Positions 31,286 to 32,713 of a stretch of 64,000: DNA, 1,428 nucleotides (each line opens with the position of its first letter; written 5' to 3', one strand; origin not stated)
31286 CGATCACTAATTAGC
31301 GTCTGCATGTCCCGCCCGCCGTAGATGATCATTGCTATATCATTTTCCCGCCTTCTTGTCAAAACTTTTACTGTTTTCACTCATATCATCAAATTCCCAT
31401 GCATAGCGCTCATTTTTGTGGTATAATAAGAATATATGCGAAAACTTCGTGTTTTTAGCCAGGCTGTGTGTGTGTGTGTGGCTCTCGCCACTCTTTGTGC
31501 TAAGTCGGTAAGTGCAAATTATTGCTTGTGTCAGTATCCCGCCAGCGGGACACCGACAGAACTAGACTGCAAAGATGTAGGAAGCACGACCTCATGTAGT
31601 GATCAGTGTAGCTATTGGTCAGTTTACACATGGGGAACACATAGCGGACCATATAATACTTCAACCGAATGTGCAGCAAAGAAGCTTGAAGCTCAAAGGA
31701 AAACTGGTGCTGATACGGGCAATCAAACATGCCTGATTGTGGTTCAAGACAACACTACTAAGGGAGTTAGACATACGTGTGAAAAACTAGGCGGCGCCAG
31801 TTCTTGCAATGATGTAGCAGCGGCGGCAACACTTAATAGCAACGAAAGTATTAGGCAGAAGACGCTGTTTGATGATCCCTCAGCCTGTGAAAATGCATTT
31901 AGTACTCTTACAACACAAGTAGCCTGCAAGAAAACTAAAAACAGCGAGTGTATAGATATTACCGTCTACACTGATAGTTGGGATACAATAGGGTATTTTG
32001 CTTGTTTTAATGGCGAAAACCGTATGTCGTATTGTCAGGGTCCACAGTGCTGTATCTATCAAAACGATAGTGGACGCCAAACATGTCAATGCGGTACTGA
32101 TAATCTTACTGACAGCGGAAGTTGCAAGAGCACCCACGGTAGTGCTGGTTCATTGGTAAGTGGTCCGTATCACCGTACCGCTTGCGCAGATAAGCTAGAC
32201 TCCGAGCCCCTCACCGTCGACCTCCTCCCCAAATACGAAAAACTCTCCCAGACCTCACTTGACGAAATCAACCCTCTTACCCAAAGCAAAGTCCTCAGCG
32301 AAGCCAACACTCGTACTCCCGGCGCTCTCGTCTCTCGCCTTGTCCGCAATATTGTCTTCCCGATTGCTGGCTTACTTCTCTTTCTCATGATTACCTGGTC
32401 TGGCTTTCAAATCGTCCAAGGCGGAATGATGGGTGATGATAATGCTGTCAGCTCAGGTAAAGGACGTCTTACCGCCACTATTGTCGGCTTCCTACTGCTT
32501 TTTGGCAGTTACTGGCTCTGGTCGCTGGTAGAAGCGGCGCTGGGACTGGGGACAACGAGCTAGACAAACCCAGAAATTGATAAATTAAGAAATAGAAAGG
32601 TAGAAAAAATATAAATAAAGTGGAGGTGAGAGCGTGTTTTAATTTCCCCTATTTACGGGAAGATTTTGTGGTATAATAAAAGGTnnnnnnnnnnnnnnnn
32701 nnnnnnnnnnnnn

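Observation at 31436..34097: Tandem, diversifying cysteine-rich surface proteins sharing an identical pilin-like two-TM C-terminal anchor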

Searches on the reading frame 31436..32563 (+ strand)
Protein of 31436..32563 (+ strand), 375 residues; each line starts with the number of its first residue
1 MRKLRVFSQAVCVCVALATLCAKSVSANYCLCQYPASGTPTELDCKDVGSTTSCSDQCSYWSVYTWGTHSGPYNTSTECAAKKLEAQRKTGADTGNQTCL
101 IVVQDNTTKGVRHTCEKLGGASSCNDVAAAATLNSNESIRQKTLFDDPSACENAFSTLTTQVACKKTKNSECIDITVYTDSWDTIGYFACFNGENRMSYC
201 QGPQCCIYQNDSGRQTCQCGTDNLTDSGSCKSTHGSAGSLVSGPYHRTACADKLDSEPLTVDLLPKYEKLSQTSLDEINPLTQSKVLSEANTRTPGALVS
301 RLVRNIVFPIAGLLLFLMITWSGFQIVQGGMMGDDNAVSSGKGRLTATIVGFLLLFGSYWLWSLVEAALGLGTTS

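Call 4: search_protein_families(library=pfam, proteins=[window:31436-32563:+], max_evalue=1)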
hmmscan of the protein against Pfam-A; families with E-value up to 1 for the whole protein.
window:31436-32563:+ (375 aa): 2 families
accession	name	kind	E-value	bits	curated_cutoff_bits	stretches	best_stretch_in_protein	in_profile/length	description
PF18895.5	T4SS_pilin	-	1.5e-05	25.4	26.6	1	303-356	12-62/71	Type IV secretion system pilin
PF04956.18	TrbC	-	0.052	14.2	27.9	1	299-363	41-96/98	TrbC/VIRB2 pilin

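Call 93: search_protein_families(library=ncbifam, proteins=[window:31436-32563:+], max_evalue=0.01)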
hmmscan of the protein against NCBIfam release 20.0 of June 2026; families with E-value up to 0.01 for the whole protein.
window:31436-32563:+ (375 aa): 0 families
